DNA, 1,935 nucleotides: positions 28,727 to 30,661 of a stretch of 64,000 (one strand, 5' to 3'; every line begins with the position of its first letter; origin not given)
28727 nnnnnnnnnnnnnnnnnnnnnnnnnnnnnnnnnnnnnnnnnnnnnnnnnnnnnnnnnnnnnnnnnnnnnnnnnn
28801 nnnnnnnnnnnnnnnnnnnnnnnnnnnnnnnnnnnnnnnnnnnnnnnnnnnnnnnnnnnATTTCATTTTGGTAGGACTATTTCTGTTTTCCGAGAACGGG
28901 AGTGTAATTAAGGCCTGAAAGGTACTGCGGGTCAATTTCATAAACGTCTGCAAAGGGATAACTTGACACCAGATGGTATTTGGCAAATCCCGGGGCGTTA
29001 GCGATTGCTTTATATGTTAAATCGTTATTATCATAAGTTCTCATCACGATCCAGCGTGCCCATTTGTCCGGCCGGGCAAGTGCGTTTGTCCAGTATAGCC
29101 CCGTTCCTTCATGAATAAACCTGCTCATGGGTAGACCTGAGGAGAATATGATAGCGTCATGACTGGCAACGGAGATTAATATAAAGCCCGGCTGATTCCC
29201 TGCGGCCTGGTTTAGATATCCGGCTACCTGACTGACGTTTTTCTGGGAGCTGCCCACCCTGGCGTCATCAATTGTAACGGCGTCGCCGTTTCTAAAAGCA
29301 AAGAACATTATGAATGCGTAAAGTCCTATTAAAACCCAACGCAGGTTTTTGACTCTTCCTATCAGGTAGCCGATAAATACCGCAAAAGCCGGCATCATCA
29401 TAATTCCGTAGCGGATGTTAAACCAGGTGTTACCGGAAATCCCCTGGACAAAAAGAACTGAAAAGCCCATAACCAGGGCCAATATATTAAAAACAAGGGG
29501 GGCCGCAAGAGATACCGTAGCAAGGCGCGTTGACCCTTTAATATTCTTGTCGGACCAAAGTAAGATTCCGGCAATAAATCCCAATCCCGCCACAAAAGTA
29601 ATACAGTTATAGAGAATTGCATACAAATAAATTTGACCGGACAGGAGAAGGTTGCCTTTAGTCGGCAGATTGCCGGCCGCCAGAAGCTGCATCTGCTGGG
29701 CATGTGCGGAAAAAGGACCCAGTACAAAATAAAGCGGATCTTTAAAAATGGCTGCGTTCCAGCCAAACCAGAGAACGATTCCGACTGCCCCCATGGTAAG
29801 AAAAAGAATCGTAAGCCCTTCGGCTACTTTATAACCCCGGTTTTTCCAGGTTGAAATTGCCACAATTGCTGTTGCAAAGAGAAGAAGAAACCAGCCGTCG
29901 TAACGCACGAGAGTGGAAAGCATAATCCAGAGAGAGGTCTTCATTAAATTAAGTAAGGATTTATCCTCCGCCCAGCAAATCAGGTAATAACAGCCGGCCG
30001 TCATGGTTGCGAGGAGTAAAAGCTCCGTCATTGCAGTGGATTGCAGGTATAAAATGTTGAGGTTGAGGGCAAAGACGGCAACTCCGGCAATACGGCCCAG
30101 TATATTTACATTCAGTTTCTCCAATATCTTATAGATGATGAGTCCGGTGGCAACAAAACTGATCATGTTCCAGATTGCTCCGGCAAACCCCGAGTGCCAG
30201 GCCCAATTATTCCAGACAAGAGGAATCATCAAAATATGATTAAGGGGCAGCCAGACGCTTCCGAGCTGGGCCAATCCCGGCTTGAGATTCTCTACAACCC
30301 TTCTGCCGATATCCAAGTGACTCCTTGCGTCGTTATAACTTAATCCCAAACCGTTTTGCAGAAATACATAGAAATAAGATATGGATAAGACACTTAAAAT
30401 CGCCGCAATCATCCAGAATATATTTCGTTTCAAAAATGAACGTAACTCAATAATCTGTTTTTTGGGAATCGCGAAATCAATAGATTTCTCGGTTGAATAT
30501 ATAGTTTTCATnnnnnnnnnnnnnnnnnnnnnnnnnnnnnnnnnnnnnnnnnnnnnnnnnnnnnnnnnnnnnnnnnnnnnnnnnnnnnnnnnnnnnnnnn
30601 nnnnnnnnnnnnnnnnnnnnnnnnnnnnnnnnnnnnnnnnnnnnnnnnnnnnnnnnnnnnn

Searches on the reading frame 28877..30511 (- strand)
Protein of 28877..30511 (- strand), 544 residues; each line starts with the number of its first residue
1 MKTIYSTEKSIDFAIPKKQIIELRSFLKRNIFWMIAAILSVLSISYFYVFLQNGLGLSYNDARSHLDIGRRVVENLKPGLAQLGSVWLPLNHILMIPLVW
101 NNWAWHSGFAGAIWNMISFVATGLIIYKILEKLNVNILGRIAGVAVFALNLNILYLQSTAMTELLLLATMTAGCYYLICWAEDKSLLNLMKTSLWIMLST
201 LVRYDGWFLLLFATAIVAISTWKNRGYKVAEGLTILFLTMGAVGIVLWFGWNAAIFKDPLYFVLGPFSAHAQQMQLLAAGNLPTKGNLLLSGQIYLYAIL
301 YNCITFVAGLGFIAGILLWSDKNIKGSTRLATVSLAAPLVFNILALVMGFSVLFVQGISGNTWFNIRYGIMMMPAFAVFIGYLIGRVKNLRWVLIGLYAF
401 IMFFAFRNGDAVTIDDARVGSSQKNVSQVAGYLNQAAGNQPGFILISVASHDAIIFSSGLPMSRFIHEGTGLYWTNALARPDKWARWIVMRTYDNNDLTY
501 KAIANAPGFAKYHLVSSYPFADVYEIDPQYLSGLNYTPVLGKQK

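Call 9: search_protein_families(library=pfam, proteins=[window:28877-30511:-], max_evalue=0.001)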
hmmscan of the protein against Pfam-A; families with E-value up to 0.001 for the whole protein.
window:28877-30511:- (544 aa): 0 families

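Call 23: search_protein_families(library=ncbifam, proteins=[window:28877-30511:-], max_evalue=0.01)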
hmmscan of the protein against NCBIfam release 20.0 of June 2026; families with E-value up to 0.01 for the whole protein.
window:28877-30511:- (544 aa): 1 family
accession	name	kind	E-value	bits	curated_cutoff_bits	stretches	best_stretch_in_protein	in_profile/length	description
NF047440.1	LA3751_2_3_fam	subfamily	0.00011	21.2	200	1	114-405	104-378/460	LA_3751/LA_3752 family putative glycosyltransferase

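Call 39: search_protein_families(library=pfam, proteins=[window:28877-30511:-], max_evalue=5)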
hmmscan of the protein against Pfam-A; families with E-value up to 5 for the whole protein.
window:28877-30511:- (544 aa): 2 families
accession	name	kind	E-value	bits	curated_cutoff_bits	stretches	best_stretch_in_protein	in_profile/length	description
PF11118.13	DUF2627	-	0.47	11.4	22.4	1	299-322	42-65/76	Protein of unknown function (DUF2627)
PF19029.5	DUF883_C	-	4.6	7.4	27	0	307-318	16-27/30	DUF883 C-terminal glycine zipper region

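Call 50: search_solved_structures(query=A5, max_evalue=10, show_alignments=2)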
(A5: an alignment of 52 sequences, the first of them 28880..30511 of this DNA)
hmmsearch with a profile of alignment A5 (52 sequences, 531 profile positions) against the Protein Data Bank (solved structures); distinct sequences matched with E-value up to 10: 1.
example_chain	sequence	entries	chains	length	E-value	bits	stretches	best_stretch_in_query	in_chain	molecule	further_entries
5hi8_A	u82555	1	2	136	2.1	10.2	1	464-502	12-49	Antenna protein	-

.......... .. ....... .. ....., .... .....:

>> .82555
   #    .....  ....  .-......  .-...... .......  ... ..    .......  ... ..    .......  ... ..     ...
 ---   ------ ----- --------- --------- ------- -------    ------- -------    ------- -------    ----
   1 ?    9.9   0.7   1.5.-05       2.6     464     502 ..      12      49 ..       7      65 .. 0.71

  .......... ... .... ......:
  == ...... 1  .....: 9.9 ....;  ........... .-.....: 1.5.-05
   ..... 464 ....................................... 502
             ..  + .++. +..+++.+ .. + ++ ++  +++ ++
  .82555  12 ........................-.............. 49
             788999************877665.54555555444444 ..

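Call 52: search_protein_families(library=pfam, alignment_id=A5, max_evalue=0.01)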
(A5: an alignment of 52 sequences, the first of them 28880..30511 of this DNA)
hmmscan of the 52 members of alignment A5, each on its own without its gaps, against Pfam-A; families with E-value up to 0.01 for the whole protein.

A. member 1, window:28880-30511:- (544 aa): 0 families

B. families by the number of members that match (of 52 scanned): 4 families
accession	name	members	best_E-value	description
PF13231.12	PMT_2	17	4.6e-08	Dolichyl-phosphate-mannose-protein mannosyltransferase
PF02366.24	PMT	3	0.00018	Dolichyl-phosphate-mannose-protein mannosyltransferase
PF22041.1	GST_C_7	1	0.00088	Glutathione S-transferase, C-terminal domain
PF11992.13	TgpA_N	1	0.0014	TgpA N-terminal domain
